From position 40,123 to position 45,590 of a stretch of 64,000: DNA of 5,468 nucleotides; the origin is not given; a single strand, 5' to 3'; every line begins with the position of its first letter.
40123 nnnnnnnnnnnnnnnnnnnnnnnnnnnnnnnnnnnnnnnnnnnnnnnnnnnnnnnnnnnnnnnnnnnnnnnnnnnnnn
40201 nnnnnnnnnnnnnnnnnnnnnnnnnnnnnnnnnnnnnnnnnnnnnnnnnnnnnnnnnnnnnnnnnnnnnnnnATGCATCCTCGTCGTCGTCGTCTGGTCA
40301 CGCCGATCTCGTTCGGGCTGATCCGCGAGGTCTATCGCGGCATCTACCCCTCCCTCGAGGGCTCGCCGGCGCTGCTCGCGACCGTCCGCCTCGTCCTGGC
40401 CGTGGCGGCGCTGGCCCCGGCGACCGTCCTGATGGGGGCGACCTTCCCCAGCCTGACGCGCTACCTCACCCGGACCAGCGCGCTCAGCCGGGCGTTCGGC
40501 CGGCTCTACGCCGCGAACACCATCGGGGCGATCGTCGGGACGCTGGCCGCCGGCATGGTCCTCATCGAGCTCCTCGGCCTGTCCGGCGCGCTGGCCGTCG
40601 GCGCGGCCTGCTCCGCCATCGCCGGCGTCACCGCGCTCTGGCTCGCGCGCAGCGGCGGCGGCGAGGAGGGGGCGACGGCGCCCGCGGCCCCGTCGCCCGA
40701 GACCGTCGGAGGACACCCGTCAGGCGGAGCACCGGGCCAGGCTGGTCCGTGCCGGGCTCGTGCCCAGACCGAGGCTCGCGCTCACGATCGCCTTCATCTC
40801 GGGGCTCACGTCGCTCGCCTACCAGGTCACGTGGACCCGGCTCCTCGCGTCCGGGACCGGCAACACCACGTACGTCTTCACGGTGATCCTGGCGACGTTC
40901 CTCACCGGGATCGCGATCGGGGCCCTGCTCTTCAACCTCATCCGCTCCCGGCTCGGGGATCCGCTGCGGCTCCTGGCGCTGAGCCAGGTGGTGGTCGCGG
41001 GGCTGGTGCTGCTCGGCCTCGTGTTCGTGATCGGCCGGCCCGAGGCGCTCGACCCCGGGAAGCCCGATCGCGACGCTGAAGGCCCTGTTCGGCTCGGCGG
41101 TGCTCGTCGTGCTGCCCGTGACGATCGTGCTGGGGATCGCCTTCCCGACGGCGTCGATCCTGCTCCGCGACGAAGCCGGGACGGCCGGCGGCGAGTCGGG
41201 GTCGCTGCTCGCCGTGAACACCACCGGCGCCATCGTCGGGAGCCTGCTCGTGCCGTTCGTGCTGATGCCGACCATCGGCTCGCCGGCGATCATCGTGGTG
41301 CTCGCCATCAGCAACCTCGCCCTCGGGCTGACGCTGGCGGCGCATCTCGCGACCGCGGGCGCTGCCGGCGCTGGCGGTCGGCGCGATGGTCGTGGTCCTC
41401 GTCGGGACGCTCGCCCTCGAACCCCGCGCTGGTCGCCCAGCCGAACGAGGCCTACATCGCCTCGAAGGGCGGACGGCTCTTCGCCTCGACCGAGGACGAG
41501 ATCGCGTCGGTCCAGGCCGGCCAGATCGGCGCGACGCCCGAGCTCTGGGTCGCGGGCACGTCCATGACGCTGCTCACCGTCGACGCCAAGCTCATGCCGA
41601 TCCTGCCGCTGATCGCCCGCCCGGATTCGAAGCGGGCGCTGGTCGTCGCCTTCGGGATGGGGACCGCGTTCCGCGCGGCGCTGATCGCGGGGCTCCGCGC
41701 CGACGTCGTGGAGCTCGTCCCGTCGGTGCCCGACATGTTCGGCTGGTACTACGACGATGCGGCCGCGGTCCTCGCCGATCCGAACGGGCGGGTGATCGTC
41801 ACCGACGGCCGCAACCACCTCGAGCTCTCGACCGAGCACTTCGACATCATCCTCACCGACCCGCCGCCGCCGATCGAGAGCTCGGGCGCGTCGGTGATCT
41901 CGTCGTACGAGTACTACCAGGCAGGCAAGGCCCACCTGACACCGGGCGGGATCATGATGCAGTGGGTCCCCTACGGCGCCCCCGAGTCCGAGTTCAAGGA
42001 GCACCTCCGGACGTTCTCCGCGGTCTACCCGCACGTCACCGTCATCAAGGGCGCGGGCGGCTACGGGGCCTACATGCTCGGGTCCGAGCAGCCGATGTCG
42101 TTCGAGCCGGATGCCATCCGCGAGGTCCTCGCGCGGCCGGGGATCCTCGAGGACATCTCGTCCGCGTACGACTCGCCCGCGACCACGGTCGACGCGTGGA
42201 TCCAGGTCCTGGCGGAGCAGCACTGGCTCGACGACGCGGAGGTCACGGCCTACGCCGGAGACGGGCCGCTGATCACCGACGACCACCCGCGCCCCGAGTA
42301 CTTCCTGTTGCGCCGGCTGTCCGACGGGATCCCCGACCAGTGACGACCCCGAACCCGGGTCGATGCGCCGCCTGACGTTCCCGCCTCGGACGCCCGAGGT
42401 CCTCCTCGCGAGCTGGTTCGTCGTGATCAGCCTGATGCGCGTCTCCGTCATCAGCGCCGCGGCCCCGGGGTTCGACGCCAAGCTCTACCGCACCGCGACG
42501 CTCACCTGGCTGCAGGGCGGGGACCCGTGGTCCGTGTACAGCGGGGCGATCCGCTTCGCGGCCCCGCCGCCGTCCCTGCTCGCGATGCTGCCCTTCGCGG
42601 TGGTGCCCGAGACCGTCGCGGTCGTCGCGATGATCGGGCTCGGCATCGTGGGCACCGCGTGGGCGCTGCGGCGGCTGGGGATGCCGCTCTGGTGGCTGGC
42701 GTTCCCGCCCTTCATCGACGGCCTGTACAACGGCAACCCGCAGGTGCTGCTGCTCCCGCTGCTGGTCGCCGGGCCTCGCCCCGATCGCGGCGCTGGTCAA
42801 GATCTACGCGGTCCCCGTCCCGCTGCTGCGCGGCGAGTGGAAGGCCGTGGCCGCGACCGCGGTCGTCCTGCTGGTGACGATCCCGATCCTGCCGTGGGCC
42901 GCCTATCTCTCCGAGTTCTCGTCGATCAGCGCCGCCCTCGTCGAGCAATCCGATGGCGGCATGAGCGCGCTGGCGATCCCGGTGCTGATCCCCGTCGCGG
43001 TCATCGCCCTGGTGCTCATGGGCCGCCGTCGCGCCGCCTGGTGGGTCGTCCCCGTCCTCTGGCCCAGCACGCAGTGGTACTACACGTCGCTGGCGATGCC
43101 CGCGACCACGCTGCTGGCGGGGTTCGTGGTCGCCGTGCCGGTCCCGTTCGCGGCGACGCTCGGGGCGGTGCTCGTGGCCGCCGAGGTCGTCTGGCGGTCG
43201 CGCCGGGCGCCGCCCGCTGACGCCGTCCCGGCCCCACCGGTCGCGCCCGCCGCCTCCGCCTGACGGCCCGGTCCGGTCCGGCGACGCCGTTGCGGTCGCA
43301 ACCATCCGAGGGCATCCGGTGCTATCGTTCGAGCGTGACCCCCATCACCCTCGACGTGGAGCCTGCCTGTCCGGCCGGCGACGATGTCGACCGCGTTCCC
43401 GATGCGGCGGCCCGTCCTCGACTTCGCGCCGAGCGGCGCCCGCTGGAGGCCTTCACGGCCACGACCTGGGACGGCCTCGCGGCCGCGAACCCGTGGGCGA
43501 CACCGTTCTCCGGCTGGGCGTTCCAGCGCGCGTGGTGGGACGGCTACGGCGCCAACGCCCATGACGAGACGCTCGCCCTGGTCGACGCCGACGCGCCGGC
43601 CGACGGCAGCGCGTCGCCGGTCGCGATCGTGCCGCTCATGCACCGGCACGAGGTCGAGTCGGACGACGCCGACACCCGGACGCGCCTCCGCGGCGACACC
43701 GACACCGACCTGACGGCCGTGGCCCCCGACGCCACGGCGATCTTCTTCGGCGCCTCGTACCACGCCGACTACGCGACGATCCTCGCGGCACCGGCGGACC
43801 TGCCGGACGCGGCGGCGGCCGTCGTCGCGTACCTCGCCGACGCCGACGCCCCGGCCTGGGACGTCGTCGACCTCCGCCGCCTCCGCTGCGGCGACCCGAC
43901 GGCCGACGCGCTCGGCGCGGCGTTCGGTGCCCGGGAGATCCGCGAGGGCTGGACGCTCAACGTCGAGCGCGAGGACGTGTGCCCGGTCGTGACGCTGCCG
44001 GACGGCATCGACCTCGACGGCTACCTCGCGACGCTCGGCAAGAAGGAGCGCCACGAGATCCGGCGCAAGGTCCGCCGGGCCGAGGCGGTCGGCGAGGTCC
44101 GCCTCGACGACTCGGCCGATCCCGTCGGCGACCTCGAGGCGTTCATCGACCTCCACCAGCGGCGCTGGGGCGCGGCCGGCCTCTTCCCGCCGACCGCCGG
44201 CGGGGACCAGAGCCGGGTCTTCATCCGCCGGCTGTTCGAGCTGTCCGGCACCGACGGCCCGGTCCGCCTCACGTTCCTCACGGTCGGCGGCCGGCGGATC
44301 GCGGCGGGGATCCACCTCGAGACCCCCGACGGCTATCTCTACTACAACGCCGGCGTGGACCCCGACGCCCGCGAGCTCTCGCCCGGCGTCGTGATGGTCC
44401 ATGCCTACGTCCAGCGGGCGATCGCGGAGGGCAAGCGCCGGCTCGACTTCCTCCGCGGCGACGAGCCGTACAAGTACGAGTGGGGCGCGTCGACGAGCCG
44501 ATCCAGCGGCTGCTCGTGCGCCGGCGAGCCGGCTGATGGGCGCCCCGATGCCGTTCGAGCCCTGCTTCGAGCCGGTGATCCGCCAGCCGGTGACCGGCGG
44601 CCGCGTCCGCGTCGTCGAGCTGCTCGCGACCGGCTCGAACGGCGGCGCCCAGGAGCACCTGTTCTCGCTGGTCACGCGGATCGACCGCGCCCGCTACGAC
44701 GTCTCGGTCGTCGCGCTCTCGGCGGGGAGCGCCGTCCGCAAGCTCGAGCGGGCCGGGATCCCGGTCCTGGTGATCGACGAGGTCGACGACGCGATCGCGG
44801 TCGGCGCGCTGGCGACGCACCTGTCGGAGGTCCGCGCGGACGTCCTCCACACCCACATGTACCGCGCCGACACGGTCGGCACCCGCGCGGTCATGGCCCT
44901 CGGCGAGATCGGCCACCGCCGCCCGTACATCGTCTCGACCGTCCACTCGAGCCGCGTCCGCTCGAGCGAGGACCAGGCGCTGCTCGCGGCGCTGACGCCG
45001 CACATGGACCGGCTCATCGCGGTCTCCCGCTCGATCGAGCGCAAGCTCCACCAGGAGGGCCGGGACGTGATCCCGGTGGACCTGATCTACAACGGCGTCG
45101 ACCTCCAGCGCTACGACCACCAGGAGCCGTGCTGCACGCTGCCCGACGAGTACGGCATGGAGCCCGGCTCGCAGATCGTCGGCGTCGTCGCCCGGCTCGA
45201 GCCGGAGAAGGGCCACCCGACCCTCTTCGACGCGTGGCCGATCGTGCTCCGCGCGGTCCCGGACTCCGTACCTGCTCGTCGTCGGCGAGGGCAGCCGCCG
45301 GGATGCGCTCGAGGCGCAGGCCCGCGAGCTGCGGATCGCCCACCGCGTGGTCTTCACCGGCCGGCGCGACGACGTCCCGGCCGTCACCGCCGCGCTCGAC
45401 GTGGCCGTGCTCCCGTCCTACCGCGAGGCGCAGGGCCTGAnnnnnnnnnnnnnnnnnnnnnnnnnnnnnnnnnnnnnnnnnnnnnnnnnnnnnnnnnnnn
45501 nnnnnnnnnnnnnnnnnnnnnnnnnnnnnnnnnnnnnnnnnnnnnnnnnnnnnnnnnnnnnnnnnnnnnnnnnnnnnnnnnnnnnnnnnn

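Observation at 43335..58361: The enzyme classes present mirror a GPI/PIM-type glycolipid-anchor pathway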

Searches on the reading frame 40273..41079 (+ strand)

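Call 7: search_protein_families(library=pfam, proteins=[window:40273-41079:+], max_evalue=0.01)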
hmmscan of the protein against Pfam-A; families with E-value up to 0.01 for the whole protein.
window:40273-41079:+ (268 aa): 1 family
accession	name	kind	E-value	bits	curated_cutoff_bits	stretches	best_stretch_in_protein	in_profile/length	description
PF07690.21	MFS_1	-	3.4e-05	23.4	33.4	1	42-128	87-176/347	Major Facilitator Superfamily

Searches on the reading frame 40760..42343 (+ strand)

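Call 7: search_protein_families(library=pfam, proteins=[window:40760-42343:+], max_evalue=0.01)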
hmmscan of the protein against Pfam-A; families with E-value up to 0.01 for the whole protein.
window:40760-42343:+ (527 aa): 1 family
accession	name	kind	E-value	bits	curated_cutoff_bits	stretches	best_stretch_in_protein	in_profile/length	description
PF01564.23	Spermine_synth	-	1.5e-05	25.1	22.9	1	282-401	11-130/186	Spermine/spermidine synthase domain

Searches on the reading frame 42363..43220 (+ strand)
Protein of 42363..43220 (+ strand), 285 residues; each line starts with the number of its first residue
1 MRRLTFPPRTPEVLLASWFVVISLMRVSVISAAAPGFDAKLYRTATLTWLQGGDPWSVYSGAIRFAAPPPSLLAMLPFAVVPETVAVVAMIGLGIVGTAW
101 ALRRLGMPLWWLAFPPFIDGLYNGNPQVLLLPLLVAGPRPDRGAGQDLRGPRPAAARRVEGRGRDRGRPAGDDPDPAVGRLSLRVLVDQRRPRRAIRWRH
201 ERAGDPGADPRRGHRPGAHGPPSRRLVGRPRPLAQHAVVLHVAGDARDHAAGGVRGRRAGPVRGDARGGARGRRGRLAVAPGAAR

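Call 6: search_protein_families(library=pfam, proteins=[window:42363-43220:+], max_evalue=0.01)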
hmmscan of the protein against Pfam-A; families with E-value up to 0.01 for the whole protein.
window:42363-43220:+ (285 aa): 1 family
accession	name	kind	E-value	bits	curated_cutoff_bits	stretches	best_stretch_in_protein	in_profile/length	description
PF09594.16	GT87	-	3.3e-06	27.5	25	1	68-137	4-87/237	Glycosyltransferase family 87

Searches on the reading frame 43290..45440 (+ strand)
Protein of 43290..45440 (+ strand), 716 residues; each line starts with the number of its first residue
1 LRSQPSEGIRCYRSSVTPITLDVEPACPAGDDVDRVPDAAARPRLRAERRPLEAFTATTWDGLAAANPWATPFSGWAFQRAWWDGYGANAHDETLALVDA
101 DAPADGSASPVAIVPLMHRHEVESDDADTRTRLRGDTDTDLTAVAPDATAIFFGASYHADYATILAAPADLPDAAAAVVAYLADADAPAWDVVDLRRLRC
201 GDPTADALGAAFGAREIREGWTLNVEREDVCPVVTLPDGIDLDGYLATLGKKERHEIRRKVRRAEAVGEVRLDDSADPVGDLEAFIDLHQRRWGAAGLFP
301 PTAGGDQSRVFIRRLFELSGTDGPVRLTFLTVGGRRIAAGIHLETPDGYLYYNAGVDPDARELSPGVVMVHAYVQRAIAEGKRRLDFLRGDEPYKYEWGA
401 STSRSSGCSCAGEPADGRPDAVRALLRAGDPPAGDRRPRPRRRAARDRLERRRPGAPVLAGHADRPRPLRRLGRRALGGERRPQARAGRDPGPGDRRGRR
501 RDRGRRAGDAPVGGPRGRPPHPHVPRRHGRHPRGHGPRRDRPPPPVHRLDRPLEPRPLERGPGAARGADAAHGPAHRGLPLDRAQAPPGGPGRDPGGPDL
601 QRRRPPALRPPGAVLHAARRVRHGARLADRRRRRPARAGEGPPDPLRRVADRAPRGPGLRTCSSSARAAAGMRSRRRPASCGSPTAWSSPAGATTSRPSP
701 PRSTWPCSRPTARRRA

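Call 5: search_protein_families(library=pfam, proteins=[window:43290-45440:+], max_evalue=0.01)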
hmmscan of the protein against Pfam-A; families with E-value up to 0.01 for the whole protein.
window:43290-45440:+ (716 aa): 2 families
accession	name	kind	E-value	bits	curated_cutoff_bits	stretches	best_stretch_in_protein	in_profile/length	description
PF13480.13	Acetyltransf_6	-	2.2e-30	106.1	22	1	252-395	2-142/143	Acetyltransferase (GNAT) domain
PF07395.17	Mig-14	-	2e-08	34.4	22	1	248-399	106-256/264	Mig-14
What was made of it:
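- Checked: CelD-like GNAT at 43335-44536: Acetyltransf_6, 106 bits (call 5).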
